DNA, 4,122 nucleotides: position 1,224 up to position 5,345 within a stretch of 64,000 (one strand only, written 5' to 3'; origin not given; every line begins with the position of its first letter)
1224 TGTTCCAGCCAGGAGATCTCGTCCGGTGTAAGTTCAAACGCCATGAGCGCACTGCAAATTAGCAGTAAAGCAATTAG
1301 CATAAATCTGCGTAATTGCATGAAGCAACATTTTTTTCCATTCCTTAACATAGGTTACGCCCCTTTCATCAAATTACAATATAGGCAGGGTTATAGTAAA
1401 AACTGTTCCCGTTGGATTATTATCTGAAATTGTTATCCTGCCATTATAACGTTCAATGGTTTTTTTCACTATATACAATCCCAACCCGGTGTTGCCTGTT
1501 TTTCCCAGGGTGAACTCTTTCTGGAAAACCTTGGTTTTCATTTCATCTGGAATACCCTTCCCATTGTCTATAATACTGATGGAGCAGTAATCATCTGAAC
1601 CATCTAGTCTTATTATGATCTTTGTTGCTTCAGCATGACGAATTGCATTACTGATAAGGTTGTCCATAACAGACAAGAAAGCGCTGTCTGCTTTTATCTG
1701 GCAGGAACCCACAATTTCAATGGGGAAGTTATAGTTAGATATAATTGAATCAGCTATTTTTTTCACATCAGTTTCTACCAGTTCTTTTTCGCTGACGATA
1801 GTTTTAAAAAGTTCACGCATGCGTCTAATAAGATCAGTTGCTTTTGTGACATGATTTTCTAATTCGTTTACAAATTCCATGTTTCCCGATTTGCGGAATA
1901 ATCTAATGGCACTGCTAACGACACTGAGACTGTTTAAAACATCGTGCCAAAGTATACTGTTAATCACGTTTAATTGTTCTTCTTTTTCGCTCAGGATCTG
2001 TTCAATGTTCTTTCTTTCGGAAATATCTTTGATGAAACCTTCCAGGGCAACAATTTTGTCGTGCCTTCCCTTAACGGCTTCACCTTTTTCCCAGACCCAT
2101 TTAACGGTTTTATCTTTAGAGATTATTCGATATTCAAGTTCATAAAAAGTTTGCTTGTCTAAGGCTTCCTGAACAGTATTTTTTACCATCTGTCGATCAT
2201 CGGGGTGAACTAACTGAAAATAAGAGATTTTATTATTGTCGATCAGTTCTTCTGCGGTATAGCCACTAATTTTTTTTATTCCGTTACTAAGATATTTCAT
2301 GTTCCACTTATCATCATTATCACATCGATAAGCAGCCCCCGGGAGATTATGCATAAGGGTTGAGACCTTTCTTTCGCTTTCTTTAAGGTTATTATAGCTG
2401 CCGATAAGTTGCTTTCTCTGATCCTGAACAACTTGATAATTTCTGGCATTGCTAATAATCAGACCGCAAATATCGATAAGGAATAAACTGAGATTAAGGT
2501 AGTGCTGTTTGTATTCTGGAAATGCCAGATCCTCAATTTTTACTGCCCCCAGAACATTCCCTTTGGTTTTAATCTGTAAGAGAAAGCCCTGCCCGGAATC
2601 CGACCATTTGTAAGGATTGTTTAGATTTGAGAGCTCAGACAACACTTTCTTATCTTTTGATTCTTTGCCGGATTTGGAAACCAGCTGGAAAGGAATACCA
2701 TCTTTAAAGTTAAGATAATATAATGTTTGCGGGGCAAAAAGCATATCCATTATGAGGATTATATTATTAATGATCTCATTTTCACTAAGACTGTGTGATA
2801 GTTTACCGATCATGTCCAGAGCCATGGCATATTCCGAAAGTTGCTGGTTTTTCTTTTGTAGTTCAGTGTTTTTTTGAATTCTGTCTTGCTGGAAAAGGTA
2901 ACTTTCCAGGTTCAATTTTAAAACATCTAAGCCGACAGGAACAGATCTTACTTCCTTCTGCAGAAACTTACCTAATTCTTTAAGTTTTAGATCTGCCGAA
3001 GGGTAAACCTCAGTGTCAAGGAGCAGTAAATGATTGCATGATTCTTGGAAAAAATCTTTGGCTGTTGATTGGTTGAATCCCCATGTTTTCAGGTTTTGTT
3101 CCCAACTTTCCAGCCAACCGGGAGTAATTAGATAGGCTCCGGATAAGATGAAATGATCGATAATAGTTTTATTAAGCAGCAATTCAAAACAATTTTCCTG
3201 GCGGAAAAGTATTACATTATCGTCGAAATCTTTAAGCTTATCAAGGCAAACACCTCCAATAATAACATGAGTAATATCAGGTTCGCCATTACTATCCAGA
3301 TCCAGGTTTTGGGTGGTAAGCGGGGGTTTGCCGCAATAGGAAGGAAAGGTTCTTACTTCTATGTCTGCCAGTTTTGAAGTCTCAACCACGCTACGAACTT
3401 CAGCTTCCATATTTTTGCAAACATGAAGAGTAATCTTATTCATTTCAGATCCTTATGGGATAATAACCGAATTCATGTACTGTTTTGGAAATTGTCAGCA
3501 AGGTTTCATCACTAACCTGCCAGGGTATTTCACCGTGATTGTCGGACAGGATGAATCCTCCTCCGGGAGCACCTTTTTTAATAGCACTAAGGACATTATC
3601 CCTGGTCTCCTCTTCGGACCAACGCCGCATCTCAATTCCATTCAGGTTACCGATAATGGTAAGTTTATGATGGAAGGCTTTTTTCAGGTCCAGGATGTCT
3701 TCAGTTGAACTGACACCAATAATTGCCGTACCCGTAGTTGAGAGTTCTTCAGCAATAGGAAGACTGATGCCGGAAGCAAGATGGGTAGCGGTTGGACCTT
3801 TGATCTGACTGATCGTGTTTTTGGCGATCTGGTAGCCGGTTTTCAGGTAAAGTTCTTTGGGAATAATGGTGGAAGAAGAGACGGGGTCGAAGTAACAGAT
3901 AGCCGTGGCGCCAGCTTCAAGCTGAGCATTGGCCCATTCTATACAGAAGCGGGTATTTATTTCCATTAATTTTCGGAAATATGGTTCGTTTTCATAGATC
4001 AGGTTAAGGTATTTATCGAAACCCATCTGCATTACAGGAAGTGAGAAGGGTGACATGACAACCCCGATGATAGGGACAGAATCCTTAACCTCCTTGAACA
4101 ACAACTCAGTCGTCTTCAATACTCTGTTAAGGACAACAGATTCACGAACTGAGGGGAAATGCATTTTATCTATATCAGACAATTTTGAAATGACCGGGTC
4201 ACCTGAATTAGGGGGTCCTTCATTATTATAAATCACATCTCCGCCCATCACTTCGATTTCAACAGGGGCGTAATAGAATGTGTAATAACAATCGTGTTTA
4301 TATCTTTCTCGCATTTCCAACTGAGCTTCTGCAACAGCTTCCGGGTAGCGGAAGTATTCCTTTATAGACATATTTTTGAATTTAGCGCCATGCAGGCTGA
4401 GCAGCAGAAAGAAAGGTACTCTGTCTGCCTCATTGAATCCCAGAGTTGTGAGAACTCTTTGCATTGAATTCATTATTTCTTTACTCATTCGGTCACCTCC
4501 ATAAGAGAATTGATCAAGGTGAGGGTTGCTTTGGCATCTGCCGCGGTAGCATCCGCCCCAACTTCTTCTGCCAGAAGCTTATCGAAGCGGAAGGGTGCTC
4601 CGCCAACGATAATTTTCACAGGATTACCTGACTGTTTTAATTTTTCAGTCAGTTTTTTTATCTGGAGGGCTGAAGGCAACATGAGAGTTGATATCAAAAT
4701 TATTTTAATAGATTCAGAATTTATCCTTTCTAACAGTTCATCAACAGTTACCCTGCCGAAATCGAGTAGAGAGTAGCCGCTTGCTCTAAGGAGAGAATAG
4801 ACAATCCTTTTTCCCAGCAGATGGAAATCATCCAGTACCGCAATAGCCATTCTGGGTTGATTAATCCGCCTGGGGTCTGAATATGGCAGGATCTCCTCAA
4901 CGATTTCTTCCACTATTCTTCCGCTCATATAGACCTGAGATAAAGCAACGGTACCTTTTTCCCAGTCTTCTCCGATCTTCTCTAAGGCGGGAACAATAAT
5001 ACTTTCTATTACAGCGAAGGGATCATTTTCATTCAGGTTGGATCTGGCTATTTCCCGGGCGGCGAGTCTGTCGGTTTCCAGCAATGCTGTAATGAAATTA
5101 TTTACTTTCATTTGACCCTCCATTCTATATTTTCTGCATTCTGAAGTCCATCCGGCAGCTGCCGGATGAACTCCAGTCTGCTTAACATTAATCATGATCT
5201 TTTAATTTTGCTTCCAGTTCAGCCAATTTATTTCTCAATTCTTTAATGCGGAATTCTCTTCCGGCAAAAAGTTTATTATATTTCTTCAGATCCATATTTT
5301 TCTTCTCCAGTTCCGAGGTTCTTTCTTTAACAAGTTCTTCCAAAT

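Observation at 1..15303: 15-kb single-strand sensory supercluster: ~25 PAS domains in five proteins, one kinase, no receiver or effector domain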

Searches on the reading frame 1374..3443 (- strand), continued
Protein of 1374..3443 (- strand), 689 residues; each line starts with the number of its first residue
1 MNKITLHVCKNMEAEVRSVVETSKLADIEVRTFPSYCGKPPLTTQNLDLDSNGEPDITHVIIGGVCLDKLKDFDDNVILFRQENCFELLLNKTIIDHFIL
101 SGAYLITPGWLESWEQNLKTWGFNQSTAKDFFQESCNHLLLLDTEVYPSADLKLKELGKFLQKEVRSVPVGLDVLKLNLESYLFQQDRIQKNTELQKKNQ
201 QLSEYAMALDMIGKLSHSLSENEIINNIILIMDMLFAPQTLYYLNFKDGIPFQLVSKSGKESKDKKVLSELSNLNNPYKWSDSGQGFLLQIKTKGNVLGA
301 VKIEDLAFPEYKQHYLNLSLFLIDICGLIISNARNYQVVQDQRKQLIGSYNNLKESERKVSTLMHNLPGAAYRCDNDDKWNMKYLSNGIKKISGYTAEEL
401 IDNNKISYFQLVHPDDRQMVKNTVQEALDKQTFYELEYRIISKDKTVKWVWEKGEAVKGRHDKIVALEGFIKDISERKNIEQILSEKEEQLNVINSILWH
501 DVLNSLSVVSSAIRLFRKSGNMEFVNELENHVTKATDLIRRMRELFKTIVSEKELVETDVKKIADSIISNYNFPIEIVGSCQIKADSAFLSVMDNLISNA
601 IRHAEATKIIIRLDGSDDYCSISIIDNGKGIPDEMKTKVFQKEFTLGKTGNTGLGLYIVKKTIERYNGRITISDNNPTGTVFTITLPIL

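Call 98: find_encoding_contigs(protein=P0024, flank=4000, max_places=1)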
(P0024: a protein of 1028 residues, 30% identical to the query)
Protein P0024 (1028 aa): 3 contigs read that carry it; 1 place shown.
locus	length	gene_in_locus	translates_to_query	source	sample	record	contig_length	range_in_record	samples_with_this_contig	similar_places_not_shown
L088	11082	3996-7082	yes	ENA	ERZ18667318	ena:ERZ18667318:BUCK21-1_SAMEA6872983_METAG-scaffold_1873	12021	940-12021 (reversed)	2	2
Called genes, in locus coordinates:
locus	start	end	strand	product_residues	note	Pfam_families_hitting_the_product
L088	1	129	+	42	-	?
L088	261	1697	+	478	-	PF00072:Response_reg, PF00158:Sigma54_activat, PF14532:Sigma54_activ_2, PF07728:AAA_5, PF25601:AAA_lid_14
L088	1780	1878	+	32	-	-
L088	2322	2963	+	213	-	PF02607:B12-binding_2, PF02310:B12-binding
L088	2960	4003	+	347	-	PF01208:URO-D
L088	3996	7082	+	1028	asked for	PF07796:DUF1638, PF00512:HisKA, PF02518:HATPase_c, PF00072:Response_reg, PF01627:Hpt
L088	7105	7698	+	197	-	PF00072:Response_reg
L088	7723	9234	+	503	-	PF00072:Response_reg, PF13487:HD_5, PF01966:HD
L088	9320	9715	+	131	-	PF00072:Response_reg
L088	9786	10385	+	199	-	PF03975:CheD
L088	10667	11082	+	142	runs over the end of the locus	-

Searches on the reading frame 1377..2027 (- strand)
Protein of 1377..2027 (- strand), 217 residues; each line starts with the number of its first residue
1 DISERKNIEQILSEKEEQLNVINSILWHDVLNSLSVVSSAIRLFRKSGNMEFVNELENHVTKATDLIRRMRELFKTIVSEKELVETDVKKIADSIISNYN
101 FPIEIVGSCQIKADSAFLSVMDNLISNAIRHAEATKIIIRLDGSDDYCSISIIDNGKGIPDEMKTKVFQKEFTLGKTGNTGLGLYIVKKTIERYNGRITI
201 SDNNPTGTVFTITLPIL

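Call 21: search_protein_families(library=pfam, proteins=[window:1377-2027:-], max_evalue=10)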
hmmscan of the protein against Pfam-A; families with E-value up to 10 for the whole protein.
seq(217 aa): 6 families
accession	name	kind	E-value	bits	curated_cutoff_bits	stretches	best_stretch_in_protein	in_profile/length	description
PF02518.31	HATPase_c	-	2.6e-25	89.4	26.4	1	118-215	7-108/111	Histidine kinase-, DNA gyrase B-, and HSP90-like ATPase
PF13581.12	HATPase_c_2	-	4.2e-07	30.5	27.4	1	124-213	39-126/127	Histidine kinase-like ATPase domain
PF14501.12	HATPase_c_5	-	7.6e-07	29.4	22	1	116-206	5-94/102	GHKL domain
PF13589.12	HATPase_c_3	-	0.00084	19.8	25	1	120-163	6-49/137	Histidine kinase-, DNA gyrase B-, and HSP90-like ATPase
PF07568.18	HisKA_2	-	0.033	14.7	22.3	1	28-98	4-71/76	Histidine kinase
PF00512.31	HisKA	-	0.046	14.2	26.9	1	26-75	9-62/66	His Kinase A (phospho-acceptor) domain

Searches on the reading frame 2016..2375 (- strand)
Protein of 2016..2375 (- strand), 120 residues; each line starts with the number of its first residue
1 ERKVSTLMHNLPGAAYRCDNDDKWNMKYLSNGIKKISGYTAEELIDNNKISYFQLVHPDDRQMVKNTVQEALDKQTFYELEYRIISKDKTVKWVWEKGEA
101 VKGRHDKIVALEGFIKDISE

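Call 36: search_protein_families(library=pfam, alignment_id=A2, max_evalue=0.001)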
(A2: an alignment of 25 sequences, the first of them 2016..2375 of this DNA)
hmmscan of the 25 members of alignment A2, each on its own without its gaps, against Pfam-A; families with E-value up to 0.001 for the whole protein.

A. member 1, window:2016-2375:- (120 aa): 3 families
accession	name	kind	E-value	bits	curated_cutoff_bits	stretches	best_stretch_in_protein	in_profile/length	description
PF08447.18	PAS_3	-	4.2e-22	78.7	25.6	1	28-114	3-88/89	PAS fold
PF13426.13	PAS_9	-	3.2e-06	27.8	27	1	20-120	8-103/103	PAS domain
PF14598.12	PAS_11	-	0.00046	20.6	25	1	37-94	25-79/109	PAS domain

B. families by the number of members that match (of 25 scanned): 8 families
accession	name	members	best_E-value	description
PF13426.13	PAS_9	20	5.3e-20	PAS domain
PF00989.32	PAS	18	9e-17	PAS fold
PF13188.13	PAS_8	15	1.1e-10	PAS domain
PF08448.16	PAS_4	13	2.9e-13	PAS fold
PF08447.18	PAS_3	11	4.2e-22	PAS fold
PF24820.1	Diguanyl_cycl_sensor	4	7.7e-05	Diguanylate cyclase-like sensor domain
PF12860.13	PAS_7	1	0.00011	PAS fold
PF14598.12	PAS_11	1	0.00046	PAS domain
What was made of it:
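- On PAS domain (Pfam clan): Twenty of 25 isolated segments hit PAS_9 at E<=1e-3 (call 36).
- Checked: Taken alone, 20 of the 25 segments hit Pfam PAS_9 at E<=1e-3 (call 36).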

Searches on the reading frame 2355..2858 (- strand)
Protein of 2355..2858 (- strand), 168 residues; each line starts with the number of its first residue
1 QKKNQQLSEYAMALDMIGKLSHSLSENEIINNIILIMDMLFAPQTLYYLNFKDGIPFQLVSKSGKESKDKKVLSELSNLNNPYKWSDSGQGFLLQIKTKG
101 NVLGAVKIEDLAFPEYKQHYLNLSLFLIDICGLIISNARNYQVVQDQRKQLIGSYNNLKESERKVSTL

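Call 21: search_protein_families(library=pfam, proteins=[window:2355-2858:-], max_evalue=10)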
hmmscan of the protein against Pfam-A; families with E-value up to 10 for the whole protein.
seq(168 aa): 1 family
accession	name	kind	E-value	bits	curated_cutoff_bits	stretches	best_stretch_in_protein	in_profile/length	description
PF18169.6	SLATT_6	-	0.045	13.8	27.1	1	106-164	45-104/176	SMODS and SLOG-associating 2TM effector domain 6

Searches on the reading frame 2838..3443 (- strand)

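Call 21: search_protein_families(library=pfam, proteins=[window:2838-3443:-], max_evalue=10)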
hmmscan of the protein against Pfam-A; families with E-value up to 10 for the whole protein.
seq(202 aa): 1 family
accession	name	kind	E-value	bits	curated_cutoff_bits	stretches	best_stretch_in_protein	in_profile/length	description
PF07796.16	DUF1638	-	5.9e-12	46.2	27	1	64-176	36-158/161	Protein of unknown function (DUF1638)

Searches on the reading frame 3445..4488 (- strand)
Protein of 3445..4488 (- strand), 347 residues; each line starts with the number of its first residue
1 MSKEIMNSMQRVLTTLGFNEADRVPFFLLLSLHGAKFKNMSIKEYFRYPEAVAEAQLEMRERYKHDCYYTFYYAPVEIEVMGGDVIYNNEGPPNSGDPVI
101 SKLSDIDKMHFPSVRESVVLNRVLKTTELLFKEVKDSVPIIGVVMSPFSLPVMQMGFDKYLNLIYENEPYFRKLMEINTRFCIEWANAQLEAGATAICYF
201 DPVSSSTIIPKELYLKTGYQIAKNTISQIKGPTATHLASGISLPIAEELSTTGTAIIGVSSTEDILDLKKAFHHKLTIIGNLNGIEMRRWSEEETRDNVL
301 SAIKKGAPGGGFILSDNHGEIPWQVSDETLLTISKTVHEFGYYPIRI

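Call 3: search_protein_families(library=pfam, proteins=[window:3445-4488:-], max_evalue=0.01)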
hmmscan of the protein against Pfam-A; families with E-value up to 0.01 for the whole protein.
window:3445-4488:- (347 aa): 1 family
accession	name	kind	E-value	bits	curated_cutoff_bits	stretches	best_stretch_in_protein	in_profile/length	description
PF01208.23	URO-D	-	1.3e-55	189.3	23.9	1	8-340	2-346/346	Uroporphyrinogen decarboxylase (URO-D)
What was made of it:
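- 3445..4488 (-): URO-D superfamily protein, nearest to the MtaA/CmuA methylcobamide methyltransferases. Pfam URO-D, E=1e-55 (call 3).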

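Call 78: search_protein_families(library=ncbifam, proteins=[window:3445-4488:-], max_evalue=0.01)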
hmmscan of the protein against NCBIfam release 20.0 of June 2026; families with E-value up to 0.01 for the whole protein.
window:3445-4488:- (347 aa): 5 families
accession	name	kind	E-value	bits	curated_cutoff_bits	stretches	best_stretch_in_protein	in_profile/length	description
NF004889.0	PRK06252.1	subfamily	1.7e-32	112.8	244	1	6-306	4-307/340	methylcobalamin:coenzyme M methyltransferase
TIGR01463.1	mtaA_cmuA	subfamily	3.6e-26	92.2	235.4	1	6-336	3-334/340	MtaA/CmuA family methyltransferase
NF040654.1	MtaA_Meth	equivalog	2e-24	86.2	400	1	66-306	64-306/337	methylcobamide:CoM methyltransferase MtaA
NF041608.1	methylcob_mtaseMtbA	equivalog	1.8e-21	76.6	600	1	90-306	92-308/339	methylcobamide:CoM methyltransferase MtbA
TIGR01464.1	hemE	equivalog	4e-18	65.5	302.95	1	38-338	35-337/338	uroporphyrinogen decarboxylase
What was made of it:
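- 3445..4488 (-): NCBIfam MtaA/CmuA and PRK06252 match below their cut-offs (call 78).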

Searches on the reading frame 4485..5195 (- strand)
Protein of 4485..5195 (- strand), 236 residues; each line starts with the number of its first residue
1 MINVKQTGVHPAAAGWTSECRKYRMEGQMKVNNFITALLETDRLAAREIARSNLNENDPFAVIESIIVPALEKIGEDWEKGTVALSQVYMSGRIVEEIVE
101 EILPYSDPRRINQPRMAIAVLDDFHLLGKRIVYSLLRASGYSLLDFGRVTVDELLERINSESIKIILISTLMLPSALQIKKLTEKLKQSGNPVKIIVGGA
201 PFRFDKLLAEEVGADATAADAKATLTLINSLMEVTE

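Call 3: search_protein_families(library=pfam, proteins=[window:4485-5195:-], max_evalue=0.01)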
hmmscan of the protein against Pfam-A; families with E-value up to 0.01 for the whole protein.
window:4485-5195:- (236 aa): 2 families
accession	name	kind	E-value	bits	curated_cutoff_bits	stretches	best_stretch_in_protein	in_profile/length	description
PF02310.24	B12-binding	-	5e-15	55.8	32.1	1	119-222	7-114/121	B12 binding domain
PF02607.22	B12-binding_2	-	2e-12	47.5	23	1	34-101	5-72/74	B12 binding domain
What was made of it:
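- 4485..5111 (-): Corrinoid (B12-binding) protein carrying the DxHxxG motif (DFHLLG). The probable start is ATG 5111, which follows a GGAGG; the mechanical ORF runs up to 5195. Pfam B12-binding and B12-binding_2 (call 3).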

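Call 78: search_protein_families(library=ncbifam, proteins=[window:4485-5195:-], max_evalue=0.01)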
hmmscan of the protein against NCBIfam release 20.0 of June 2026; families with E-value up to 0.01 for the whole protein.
window:4485-5195:- (236 aa): 10 families
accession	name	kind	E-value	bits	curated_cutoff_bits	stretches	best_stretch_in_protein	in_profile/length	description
TIGR02370.1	pyl_corrinoid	subfamily_domain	1.8e-24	86.2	215.3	1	37-222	5-195/197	methyltransferase cognate corrinoid protein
NF041607.1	dimeth_corrin_MtbC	equivalog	5.6e-18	65.2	350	1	44-225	14-196/203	dimethylamine corrinoid protein MtbC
NF047996.1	corrin_MtgC_2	exception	1.8e-17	63.5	370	1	57-233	32-211/212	glycine betaine-specific corrinoid protein MtgC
TIGR02082.1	metH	equivalog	6.3e-16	57.2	1010.85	1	54-233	671-859/1182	methionine synthase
NF007024.0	PRK09490.1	equivalog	8.4e-16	56.9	1497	1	33-200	671-840/1234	methionine synthase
NF047995.1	corrinoid_MtgC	exception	1.4e-15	57.3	310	1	33-232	7-213/215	glycine betaine-specific corrinoid protein MtgC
NF040655.1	MtaC_Meth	equivalog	2.2e-14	53.1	420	1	55-217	61-225/253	methanol--corrinoid protein MtaC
NF040669.1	MtaC2_Meth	equivalog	7.2e-13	48.5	450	1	36-205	48-221/267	methanol--corrinoid protein MtaC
NF052513.1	TransRegCarH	equivalog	4.7e-09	35.9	400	1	31-173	84-226/274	HTH-type transcriptional repressor CarH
NF002612.0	PRK02261.1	equivalog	0.00012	21.7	110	1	122-199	13-92/148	methylaspartate mutase subunit S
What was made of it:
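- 4485..5111 (-): Nearest NCBIfam family is the methyltransferase cognate corrinoid protein, below its cut-off (call 78).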
